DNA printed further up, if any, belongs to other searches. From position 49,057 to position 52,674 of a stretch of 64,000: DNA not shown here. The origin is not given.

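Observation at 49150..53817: Fungal/plant-type (Trl1-like) tRNA ligase with ligase, kinase and CPD domains in an apicomplexan-like genome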

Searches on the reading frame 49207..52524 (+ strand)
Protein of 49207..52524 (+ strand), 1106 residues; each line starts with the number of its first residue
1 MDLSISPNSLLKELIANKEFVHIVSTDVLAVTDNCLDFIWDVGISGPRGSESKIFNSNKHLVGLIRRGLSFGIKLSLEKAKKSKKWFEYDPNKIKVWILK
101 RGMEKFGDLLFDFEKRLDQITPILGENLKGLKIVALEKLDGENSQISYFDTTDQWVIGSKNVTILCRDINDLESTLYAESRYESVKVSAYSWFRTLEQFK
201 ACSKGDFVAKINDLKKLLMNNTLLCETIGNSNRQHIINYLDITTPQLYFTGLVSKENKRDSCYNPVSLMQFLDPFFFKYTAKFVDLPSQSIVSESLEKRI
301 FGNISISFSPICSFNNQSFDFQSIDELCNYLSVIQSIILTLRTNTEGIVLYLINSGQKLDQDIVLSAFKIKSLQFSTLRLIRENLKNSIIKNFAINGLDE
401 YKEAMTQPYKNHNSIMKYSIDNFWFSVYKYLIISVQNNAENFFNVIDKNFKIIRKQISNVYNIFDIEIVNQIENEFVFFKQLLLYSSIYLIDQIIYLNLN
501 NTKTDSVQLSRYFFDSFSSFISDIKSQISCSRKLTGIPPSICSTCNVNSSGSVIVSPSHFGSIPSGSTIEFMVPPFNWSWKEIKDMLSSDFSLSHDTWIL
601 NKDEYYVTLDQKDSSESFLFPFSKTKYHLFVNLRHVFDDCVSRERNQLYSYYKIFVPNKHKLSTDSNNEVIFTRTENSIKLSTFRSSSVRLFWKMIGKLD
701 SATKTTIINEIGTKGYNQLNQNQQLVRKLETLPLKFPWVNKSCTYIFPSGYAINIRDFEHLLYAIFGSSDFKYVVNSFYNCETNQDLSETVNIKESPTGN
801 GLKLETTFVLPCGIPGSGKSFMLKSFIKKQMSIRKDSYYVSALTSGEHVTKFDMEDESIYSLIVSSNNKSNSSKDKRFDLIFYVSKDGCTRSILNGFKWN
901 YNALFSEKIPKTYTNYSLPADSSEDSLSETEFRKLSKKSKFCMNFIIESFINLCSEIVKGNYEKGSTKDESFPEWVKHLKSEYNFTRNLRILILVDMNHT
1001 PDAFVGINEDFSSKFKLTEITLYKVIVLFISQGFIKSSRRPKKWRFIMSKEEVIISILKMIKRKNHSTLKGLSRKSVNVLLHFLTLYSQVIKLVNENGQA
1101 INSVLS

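Call 47: search_protein_representatives(alignment_id=A4)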
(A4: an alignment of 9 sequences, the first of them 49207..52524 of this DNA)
Query: 9 sequences, 1111 profile positions. Proteins with E-value up to 0.001 (for the whole library): 431; up to 1e-10: 191; up to 1e-30: 8. The best 150 are listed.
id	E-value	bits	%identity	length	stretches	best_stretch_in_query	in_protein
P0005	0.0e+00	1694.2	-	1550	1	1-1111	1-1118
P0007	0.0e+00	1570.4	-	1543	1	2-1103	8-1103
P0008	0.0e+00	1566.2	-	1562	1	1-1105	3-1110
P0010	4.4e-160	551.1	-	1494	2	6-1034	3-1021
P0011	7.8e-36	139.7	-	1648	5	47-274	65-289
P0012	4.3e-34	133.9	-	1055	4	127-277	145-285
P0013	2.7e-32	128.0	-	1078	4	39-281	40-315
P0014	7.9e-31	123.1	-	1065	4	40-261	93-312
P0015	2.3e-30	121.6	-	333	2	139-274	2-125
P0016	2.4e-30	121.5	-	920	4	120-276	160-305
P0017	1.4e-29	119.0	-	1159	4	132-397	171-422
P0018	1.5e-29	118.8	-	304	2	133-276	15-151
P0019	3.6e-29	117.6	-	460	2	131-298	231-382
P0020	9.4e-29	116.2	-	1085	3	49-276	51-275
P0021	3.6e-28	114.3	-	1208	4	51-276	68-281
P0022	4.9e-28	113.9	-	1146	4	133-276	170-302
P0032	3.8e-26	107.6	-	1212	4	121-273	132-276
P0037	2.2e-25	105.1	-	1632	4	133-254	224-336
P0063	4.0e-22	94.3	-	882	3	100-259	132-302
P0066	4.3e-21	90.9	-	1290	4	131-274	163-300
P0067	7.8e-21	90.0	-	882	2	39-400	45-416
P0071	9.7e-21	89.7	-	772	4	128-266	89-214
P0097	6.2e-19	83.7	-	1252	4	132-265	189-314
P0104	2.6e-18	81.7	-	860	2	6-263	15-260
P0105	3.2e-18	81.4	-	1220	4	132-273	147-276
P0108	5.3e-18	80.6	-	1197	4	18-260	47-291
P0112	1.7e-17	79.0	-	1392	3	110-259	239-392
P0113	1.9e-17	78.8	-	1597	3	98-396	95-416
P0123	1.5e-16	75.8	-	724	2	48-275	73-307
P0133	1.2e-15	72.9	-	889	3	95-276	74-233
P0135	1.4e-15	72.7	-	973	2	126-395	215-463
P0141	2.5e-15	71.8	-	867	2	47-416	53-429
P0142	3.4e-15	71.4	-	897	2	38-394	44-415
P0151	7.7e-15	70.2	-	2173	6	133-167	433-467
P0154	2.2e-14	68.6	-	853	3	102-274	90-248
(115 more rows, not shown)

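Call 48: search_protein_families(library=pfam, proteins=[P0010, P0011, P0012, P0013, P0014, P0016, P0017, P0020], max_evalue=0.01)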
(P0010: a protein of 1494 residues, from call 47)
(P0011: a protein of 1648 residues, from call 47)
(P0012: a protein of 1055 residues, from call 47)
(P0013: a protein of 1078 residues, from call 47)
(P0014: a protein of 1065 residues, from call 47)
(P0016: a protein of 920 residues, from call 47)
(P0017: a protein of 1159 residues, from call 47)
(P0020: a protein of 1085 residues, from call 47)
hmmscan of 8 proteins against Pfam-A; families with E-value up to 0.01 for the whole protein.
P0010 (1494 aa): 2 families
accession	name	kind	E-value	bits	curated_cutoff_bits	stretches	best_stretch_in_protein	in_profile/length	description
PF09414.15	RNA_ligase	-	6.4e-07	30.1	27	1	123-330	2-157/171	RNA ligase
PF09511.15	RNA_lig_T4_1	-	0.0026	18.1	28.3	0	94-332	18-210/227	RNA ligase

P0011 (1648 aa): 1 family
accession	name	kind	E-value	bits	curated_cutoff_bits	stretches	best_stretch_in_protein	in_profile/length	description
PF09414.15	RNA_ligase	-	6.3e-07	30.1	27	1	153-299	3-125/171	RNA ligase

P0012 (1055 aa): 0 families

P0013 (1078 aa): 1 family
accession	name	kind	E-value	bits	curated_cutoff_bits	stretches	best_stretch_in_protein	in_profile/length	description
PF25536.1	DUF7920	-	6.5e-09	35.7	27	1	171-374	112-309/315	Domain of unknown function (DUF7920)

P0014 (1065 aa): 0 families

P0016 (920 aa): 0 families

P0017 (1159 aa): 3 families
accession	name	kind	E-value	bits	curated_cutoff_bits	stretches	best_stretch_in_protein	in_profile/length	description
PF09414.15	RNA_ligase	-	5.7e-05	23.8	27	1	178-353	7-160/171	RNA ligase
PF13671.12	AAA_33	-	5.9e-05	23.8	27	1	689-750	1-57/143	AAA domain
PF08302.16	tRNA_lig_CPD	-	0.0001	22.3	23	1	956-1132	58-234/250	Fungal tRNA ligase phosphodiesterase domain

P0020 (1085 aa): 2 families
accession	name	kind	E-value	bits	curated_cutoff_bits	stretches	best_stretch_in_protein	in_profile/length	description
PF08303.17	tRNA_lig_kinase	-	0.0085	16.6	22.7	0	494-531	1-34/168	tRNA ligase kinase domain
PF00004.35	AAA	-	0.0087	16.9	21.2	0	501-587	7-64/131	ATPase family associated with various cellular activities (AAA)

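Call 49: list_cluster_members(proteins=[P0010, P0011, P0012, P0013, P0014, P0016, P0017, P0020, P0021, P0022])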
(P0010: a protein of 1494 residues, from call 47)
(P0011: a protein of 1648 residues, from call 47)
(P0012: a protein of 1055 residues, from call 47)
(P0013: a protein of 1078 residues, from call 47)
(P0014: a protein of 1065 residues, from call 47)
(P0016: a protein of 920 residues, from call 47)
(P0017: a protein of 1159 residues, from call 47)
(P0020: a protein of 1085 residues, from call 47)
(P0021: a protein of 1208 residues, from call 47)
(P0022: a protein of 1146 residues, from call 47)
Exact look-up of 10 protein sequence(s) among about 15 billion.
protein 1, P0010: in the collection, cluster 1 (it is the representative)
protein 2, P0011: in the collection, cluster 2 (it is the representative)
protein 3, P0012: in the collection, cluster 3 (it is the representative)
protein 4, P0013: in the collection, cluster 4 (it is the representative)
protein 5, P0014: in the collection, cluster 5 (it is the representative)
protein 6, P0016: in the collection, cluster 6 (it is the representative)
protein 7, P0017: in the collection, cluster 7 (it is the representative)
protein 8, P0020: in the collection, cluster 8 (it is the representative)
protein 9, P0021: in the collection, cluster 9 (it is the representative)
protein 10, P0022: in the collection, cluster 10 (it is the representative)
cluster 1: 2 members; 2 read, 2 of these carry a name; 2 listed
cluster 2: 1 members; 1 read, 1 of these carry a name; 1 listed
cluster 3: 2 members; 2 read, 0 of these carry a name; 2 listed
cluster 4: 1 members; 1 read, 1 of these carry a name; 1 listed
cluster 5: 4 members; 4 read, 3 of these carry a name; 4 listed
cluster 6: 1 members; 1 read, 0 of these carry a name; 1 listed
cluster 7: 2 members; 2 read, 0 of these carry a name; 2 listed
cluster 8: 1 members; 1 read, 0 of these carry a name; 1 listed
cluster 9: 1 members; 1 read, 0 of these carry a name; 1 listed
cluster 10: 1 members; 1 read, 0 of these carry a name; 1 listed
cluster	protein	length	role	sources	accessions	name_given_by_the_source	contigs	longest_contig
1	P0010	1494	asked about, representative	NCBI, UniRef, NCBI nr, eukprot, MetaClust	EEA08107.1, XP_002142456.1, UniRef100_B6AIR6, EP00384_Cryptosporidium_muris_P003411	uncharacterized protein CMU_010550 [Cryptosporidium muris RN66] | RNA ligase domain-containing protein n=1 Tax=Cryptosporidium muris (strain RN66) ... | XP_002142456.1 hypothetical protein [Cryptosporidium muris RN66]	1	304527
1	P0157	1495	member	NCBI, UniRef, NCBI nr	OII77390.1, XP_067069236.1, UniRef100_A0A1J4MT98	hypothetical protein cand_008810 [Cryptosporidium andersoni] | Uncharacterized protein n=1 Tax=Cryptosporidium andersoni TaxID=117008 ...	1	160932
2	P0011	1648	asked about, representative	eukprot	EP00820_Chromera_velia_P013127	Cvel_23737.t1-p1 / transcript=Cvel_23737.t1 / gene=Cvel_23737 / ...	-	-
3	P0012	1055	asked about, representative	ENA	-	-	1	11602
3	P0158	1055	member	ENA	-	-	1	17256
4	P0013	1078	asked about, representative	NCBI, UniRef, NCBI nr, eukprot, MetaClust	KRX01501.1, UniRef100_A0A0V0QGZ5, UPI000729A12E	hypothetical protein PPERSA_01404 [Pseudocohnilembus persalinus] | DUF7920 domain-containing protein n=1 Tax=Pseudocohnilembus persalinus TaxID=266149 ... | KRX01501.1 hypothetical protein PPERSA_01404 [Pseudocohnilembus persalinus]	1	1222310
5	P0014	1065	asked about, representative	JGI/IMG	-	hypothetical protein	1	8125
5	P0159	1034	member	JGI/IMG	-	hypothetical protein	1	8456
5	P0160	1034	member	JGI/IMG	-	hypothetical protein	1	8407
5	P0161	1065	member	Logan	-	-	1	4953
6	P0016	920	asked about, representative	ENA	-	-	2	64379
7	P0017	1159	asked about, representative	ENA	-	-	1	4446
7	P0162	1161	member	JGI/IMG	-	-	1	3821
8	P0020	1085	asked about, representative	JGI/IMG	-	-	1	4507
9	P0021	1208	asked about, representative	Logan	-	-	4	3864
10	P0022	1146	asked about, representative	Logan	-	-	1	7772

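Call 53: search_protein_families(library=pfam, alignment_id=A5, max_evalue=0.01)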
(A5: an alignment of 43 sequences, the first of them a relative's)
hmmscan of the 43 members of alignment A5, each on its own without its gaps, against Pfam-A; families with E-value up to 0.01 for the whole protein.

A. member 1, P0017 (1159 aa): 3 families
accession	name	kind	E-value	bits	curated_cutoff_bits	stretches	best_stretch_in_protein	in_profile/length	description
PF09414.15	RNA_ligase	-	5.7e-05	23.8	27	1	178-353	7-160/171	RNA ligase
PF13671.12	AAA_33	-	5.9e-05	23.8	27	1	689-750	1-57/143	AAA domain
PF08302.16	tRNA_lig_CPD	-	0.0001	22.3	23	1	956-1132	58-234/250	Fungal tRNA ligase phosphodiesterase domain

B. families by the number of members that match (of 43 scanned): 20 families
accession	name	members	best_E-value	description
PF09414.15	RNA_ligase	12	2.9e-09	RNA ligase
PF25536.1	DUF7920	9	6.5e-09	Domain of unknown function (DUF7920)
PF13671.12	AAA_33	6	4.4e-05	AAA domain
PF13401.12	AAA_22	5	0.00029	AAA domain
PF08302.16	tRNA_lig_CPD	4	0.0001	Fungal tRNA ligase phosphodiesterase domain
PF13191.12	AAA_16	4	0.0021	AAA ATPase domain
PF13207.12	AAA_17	3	0.00019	AAA domain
PF13238.12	AAA_18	3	0.0017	AAA domain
PF00004.35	AAA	3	0.0032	ATPase family associated with various cellular activities (AAA)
PF09511.15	RNA_lig_T4_1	2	1.4e-05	RNA ligase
PF00448.28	SRP54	2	5.9e-05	SRP54-type protein, GTPase domain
PF06414.18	Zeta_toxin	2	0.00064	Zeta toxin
PF08393.18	DHC_N2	1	4.6e-33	Dynein heavy chain, N-terminal region 2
PF13173.12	AAA_14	1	0.00099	AAA domain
PF13604.12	AAA_30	1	0.0012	AAA domain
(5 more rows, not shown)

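Call 54: find_homologous_proteins(query=A5, max_evalue=0.00001)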
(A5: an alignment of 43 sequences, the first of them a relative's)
Query A5 (43 sequences) (1159 aa, profile of the alignment): 52 proteins with E <= 0.00001 among 8000 candidates.
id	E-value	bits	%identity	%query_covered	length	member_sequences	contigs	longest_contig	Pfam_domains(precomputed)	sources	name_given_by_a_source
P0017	0.0e+0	1089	100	100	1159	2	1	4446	-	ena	-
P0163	0.0e+0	1051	84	96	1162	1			PF09414.16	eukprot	eukprot:CAMPEP_0202430446 /NCGR_PEP_ID=MMETSP1345-20130828/3886_1 /ASSEMBLY_ACC=CAM_ASM_000843 /TAXO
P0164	0.0e+0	1048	34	99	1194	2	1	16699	-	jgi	jgi:hypothetical protein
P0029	0.0e+0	1048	33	99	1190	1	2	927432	-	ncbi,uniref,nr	ncbi:unnamed protein product [Blepharisma stoltei]|uniref:Uncharacterized protein n=1 Tax=Blepharism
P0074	0.0e+0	1014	34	98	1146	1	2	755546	-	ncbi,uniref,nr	ncbi:unnamed protein product [Blepharisma stoltei]|uniref:Uncharacterized protein n=1 Tax=Blepharism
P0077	7.1e-281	953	29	41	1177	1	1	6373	-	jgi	jgi:hypothetical protein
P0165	3.2e-270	918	34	39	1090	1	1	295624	-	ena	-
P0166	2.2e-265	902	27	51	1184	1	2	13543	-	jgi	jgi:hypothetical protein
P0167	1.3e-262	893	33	38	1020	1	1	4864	-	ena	-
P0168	1.0e-261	890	32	38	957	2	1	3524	-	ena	-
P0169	1.7e-248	846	30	38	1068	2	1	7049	-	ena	-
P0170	3.4e-246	838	29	37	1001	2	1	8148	-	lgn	-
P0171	8.4e-246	837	34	42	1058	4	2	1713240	-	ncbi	ncbi:hypothetical protein ABPG74_008597 [Tetrahymena malaccensis]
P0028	4.2e-244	831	33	37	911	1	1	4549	-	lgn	-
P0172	6.1e-243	827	33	39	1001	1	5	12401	-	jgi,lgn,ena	-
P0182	1.7e-224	766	27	55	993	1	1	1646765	-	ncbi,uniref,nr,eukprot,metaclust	ncbi:hypothetical protein TTHERM_00052480 (macronuclear) [Tetrahymena thermophila SB210]|uniref:Unch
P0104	4.1e-117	411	30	33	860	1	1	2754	PF09414.16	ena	-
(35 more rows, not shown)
